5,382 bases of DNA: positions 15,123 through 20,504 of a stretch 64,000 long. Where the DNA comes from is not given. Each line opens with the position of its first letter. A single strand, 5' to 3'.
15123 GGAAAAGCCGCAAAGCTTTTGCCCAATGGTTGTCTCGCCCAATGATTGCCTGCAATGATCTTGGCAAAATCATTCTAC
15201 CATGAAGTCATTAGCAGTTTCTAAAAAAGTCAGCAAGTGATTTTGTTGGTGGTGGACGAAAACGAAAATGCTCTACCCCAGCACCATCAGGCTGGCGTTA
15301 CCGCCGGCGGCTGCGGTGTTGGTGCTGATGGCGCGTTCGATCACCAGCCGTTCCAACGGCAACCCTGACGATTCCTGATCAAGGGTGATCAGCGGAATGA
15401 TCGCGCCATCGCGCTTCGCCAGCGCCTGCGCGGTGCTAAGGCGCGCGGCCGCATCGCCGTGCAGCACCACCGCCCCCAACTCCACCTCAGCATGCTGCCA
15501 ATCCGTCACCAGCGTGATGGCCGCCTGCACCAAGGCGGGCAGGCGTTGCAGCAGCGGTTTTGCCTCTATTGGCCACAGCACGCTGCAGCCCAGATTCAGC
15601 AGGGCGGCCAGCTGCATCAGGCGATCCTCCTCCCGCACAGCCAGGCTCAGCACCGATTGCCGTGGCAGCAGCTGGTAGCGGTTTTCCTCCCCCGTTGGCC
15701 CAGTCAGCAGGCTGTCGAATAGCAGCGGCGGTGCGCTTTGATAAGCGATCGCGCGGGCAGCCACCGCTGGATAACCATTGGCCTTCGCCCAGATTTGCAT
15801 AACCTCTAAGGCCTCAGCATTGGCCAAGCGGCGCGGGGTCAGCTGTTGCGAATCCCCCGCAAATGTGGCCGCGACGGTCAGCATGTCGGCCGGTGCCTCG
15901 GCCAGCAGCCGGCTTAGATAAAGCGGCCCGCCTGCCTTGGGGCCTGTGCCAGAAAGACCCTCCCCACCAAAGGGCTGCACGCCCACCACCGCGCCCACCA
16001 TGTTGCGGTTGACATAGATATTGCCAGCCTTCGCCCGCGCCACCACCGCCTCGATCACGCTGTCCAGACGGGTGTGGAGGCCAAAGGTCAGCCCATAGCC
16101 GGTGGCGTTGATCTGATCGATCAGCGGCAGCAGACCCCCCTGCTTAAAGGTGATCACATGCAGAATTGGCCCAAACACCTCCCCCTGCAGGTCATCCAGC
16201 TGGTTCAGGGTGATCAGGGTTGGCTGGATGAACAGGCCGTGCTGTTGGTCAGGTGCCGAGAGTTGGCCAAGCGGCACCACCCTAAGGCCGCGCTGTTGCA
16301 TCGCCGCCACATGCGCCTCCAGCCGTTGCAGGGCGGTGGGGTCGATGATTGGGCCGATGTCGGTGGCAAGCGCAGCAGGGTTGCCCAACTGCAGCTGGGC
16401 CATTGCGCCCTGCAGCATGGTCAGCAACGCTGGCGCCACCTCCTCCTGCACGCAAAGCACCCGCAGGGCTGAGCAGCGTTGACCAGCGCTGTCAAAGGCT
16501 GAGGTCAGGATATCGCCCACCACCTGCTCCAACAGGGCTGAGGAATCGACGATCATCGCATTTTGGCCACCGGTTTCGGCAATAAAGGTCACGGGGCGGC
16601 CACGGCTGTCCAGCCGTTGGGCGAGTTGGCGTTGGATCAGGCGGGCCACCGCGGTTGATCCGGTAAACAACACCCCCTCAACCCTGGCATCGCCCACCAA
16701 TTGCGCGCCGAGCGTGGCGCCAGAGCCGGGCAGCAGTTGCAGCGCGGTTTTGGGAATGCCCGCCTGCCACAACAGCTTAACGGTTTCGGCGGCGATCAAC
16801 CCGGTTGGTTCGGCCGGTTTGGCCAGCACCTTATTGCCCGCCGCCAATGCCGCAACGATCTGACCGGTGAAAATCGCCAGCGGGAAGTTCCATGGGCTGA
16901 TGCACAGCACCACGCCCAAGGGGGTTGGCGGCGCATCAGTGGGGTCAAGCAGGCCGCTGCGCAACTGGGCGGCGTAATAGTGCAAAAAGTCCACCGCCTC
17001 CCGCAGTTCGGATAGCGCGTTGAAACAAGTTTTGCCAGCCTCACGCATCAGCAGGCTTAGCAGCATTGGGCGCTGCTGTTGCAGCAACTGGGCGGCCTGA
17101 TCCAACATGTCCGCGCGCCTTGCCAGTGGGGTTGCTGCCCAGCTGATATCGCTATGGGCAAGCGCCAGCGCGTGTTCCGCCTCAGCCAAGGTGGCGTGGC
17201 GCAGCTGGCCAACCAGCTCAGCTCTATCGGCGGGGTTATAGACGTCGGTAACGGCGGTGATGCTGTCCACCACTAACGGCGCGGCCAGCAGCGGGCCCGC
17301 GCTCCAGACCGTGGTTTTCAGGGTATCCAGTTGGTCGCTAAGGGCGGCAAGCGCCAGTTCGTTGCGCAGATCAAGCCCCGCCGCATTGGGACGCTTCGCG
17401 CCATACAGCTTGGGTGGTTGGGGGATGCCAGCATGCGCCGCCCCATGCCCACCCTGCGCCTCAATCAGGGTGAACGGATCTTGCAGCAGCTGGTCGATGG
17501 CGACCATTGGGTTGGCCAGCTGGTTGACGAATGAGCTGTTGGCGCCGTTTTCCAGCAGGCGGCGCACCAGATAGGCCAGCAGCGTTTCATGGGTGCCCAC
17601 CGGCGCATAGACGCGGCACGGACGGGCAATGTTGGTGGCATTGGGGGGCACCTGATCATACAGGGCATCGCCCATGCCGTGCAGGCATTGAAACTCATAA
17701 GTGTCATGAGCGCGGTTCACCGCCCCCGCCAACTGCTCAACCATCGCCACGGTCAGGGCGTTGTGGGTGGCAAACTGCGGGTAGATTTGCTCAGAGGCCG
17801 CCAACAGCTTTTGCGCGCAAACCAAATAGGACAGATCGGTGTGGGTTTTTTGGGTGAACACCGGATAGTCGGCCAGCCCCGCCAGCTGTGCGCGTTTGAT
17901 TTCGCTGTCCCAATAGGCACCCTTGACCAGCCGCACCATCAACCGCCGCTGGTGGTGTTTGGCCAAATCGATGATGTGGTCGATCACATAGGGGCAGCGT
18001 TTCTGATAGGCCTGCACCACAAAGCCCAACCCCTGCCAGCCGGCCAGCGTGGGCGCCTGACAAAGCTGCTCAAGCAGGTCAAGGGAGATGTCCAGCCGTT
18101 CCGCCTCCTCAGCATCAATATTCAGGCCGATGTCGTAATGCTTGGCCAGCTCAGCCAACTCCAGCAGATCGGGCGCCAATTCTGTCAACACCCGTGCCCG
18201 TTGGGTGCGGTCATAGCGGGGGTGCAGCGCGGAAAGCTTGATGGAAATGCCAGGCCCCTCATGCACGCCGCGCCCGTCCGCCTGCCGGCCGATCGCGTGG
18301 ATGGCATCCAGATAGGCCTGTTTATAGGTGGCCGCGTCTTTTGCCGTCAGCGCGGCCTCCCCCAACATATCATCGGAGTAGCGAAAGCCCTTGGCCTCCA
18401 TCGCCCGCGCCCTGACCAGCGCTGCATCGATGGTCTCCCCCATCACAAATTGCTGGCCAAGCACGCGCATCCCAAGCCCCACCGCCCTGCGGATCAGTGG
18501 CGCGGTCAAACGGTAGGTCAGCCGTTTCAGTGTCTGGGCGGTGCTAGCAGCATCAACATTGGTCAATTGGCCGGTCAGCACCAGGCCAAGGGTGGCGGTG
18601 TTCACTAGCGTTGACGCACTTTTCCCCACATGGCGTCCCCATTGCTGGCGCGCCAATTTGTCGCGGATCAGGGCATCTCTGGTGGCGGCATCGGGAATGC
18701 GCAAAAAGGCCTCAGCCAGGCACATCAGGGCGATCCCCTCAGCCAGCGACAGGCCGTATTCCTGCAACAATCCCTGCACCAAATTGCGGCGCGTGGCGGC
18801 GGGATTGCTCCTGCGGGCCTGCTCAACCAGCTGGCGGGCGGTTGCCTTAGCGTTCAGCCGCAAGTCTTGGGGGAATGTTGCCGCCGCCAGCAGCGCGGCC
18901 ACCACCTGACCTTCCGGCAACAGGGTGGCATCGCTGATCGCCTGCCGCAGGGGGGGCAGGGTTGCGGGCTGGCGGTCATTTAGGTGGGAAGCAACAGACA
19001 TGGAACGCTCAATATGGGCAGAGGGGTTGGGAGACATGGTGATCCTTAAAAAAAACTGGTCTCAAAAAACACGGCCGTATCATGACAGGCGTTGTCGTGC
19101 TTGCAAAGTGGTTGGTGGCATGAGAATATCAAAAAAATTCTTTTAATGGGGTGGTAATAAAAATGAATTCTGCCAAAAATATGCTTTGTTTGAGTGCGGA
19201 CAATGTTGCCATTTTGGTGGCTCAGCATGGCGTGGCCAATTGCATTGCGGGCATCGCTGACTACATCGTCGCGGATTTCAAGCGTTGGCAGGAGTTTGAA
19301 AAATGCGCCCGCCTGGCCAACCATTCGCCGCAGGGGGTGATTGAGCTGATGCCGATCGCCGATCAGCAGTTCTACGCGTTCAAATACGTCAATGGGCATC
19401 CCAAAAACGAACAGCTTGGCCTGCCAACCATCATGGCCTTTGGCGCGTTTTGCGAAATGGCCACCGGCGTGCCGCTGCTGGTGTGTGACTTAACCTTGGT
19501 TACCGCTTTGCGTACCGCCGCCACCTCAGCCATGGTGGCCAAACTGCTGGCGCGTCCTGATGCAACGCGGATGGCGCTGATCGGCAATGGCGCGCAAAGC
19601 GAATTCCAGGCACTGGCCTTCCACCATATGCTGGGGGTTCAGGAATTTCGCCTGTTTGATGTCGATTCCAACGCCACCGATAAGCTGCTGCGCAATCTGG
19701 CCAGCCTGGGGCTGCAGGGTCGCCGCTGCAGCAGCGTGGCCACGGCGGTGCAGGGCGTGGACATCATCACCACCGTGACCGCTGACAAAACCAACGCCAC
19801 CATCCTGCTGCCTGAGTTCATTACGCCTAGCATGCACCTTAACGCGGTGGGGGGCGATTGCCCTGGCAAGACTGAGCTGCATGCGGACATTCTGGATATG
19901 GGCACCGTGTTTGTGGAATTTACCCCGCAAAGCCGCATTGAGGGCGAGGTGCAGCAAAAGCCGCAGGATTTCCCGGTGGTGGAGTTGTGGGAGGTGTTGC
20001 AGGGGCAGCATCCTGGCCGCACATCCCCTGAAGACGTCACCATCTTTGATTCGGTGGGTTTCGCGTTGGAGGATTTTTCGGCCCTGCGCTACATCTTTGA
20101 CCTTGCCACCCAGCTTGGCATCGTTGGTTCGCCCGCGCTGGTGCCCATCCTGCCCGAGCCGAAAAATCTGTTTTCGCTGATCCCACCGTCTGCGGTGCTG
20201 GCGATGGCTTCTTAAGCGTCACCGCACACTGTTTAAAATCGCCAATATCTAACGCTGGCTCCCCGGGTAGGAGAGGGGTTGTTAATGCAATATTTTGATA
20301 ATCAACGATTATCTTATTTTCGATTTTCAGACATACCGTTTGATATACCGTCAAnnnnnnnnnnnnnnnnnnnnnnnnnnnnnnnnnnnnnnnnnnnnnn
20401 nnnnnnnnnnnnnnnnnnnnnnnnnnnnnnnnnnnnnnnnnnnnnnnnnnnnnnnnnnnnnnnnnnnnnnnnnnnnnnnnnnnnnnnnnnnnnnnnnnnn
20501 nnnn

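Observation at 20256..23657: Integrase-less tRNA-Asn island carrying a solitary MmeI-family type IIL restriction-modification enzyme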

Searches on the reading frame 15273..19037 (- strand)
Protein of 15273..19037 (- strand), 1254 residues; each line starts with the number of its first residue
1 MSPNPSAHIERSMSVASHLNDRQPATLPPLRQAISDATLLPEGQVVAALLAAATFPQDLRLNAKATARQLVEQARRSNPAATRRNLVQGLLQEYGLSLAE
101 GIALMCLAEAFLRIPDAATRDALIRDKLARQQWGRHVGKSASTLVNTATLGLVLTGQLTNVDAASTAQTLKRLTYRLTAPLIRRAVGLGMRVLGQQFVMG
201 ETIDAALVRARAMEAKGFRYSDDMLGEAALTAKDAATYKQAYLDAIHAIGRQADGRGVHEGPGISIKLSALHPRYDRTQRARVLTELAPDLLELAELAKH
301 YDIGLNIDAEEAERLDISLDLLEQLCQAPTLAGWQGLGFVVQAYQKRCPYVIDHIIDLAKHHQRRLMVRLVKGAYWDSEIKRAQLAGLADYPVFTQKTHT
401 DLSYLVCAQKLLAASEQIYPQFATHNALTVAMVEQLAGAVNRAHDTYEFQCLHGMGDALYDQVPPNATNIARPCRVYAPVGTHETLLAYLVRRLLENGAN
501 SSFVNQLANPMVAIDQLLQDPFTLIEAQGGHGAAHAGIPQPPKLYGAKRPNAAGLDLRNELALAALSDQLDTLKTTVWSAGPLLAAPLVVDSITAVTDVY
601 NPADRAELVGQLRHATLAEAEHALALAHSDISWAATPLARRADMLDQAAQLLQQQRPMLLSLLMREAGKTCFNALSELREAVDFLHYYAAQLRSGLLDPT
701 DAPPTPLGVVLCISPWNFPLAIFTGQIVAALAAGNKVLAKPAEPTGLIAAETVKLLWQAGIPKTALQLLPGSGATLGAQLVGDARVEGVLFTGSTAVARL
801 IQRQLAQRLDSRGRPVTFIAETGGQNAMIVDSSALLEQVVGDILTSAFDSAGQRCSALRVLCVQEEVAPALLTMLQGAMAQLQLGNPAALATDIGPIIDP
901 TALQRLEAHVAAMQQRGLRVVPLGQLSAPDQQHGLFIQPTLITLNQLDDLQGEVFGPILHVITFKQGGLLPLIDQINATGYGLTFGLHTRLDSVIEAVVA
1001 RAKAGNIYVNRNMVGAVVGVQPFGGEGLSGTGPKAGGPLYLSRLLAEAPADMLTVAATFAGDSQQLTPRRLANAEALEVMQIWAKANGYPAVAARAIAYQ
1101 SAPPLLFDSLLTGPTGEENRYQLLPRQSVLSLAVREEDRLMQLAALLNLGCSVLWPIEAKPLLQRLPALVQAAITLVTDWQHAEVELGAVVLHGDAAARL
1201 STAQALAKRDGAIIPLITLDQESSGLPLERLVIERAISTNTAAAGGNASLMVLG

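Call 11: search_protein_families(library=pfam, proteins=[window:15273-19037:-], max_evalue=0.001)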
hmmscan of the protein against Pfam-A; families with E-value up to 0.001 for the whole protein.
window:15273-19037:- (1254 aa): 4 families
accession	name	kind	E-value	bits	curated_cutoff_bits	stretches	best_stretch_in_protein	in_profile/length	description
PF00171.27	Aldedh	-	3.9e-105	352.5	23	1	596-1040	8-451/461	Aldehyde dehydrogenase family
PF01619.24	Pro_dh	-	2.3e-102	342.7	27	1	208-506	3-278/278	Proline dehydrogenase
PF14850.11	Pro_dh-DNA_bdg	-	1.6e-38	132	27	1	87-197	2-112/112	DNA-binding domain of Proline dehydrogenase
PF18327.6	PRODH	-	1.5e-11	44.8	26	1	29-74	2-47/48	Proline utilization A proline dehydrogenase N-terminal domain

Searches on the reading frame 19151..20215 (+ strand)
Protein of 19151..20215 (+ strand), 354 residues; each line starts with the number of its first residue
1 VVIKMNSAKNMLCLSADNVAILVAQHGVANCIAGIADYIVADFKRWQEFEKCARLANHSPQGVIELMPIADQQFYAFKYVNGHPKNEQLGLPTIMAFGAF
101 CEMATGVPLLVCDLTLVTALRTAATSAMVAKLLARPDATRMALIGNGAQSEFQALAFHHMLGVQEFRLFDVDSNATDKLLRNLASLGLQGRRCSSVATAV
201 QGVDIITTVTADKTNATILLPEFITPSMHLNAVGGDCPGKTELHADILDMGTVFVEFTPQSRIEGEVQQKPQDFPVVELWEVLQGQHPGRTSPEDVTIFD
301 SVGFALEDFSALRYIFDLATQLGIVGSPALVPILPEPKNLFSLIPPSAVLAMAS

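Call 11: search_protein_families(library=pfam, proteins=[window:19151-20215:+], max_evalue=0.001)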
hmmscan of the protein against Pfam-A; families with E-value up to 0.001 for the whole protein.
window:19151-20215:+ (354 aa): 1 family
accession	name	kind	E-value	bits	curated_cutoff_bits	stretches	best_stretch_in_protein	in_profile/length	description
PF02423.21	OCD_Mu_crystall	-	1.1e-102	343.6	24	1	25-319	10-310/314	Ornithine cyclodeaminase/mu-crystallin family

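Call 15: find_related_loci(query=window:19151-20215:+, collection=genome_contigs, flank=10000)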
Query window:19151-20215:+ (354 aa) in genome_contigs; peptide patterns used: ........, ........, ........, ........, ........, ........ (x = any residue, [..] = any of these).
69 stretches matched a pattern; 16 encode a relative of the query (tblastn E <= 1e-3); 16 distinct loci.
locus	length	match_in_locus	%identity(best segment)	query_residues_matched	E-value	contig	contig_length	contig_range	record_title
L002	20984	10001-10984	61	18-344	1e-135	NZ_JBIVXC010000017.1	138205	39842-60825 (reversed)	Pseudomonas sp. NPDC090755 NPDC090755_414_G3.ctg-0017, whole genome shotgun sequence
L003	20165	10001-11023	61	14-350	1e-133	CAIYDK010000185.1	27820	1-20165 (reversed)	MAG: uncultured beta proteobacterium isolate LJ-3-4m_bin-1145 genome assembly, contig: bin-1145:185/627, whole genome sh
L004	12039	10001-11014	59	14-347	1e-130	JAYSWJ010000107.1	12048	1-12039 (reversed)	MAG: Polaromonas sp. isolate GFS_12941 GFS_12941_106, whole genome shotgun sequence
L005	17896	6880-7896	60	14-348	4e-129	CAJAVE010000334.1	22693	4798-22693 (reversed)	MAG: uncultured beta proteobacterium isolate Loc090721-5m_bin-670 genome assembly, contig: bin-670:334/394, whole genome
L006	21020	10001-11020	57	3-341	2e-127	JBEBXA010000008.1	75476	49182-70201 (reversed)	MAG: Pigmentiphaga sp. isolate T2.bin.4 NODE_850_length_75476_cov_20.262990, whole genome shotgun sequence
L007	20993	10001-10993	60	22-351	2e-125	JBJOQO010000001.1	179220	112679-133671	MAG: Pseudomonadota bacterium isolate yakimariver_2019_sw_WHONDRS-S19S_0060_A_bin.28 scaffold_0000010, whole genome shot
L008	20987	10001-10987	59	22-349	9e-125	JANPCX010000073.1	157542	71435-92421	MAG: Burkholderiales bacterium isolate VAR_78_metabat_457 VAR_78_k141_792187, whole genome shotgun sequence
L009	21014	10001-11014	57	8-341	8e-124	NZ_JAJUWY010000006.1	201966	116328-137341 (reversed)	Lysobacter sp. GX 14042 6, whole genome shotgun sequence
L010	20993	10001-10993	58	22-351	2e-121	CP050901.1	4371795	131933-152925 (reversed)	MAG: Rhizobacter sp. isolate UKL202a chromosome, complete genome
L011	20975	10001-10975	59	22-341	2e-119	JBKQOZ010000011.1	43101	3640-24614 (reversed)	MAG: Steroidobacteraceae bacterium isolate LAWAr2D2E2F__bin_79 LAWAr2D2E2F_000000030858, whole genome shotgun sequence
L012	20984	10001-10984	59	14-341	1e-119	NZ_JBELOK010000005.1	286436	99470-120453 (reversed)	Castellaniella sp. FW104-7C03 NODE_5_length_286436_cov_131.766007, whole genome shotgun sequence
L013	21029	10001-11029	56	5-341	2e-118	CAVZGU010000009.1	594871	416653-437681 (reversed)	MAG: uncultured Gammaproteobacteria bacterium isolate MFD00991.bin.2.78 genome assembly, contig: contig_50375, whole gen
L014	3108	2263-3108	59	14-291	7e-110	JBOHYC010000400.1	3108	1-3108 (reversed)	MAG: Lysobacter sp. isolate M3-B1_metabat2.bin.33 k127_212160, whole genome shotgun sequence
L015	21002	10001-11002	43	11-344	1e-84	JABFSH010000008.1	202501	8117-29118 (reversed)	MAG: Methylococcaceae bacterium isolate WB-IL-06 seq_5, whole genome shotgun sequence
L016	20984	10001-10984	59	14-341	6e-120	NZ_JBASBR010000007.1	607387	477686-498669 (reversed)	MAG: Castellaniella sp. isolate MFD12209_ilm_asm_bin12 k127_10815, whole genome shotgun sequence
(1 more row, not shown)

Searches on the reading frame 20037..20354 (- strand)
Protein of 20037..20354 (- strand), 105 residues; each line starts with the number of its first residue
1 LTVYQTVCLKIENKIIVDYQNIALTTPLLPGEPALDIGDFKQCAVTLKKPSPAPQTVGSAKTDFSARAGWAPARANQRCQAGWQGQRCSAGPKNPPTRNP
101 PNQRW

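Call 39: search_protein_families(library=pfam, proteins=[window:20037-20354:-], max_evalue=1)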
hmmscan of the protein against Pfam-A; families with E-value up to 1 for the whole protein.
window:20037-20354:- (105 aa): 1 family
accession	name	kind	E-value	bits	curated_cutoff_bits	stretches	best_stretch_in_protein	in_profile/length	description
PF01414.25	DSL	-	0.091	13.5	24.2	1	76-89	31-44/46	Delta serrate ligand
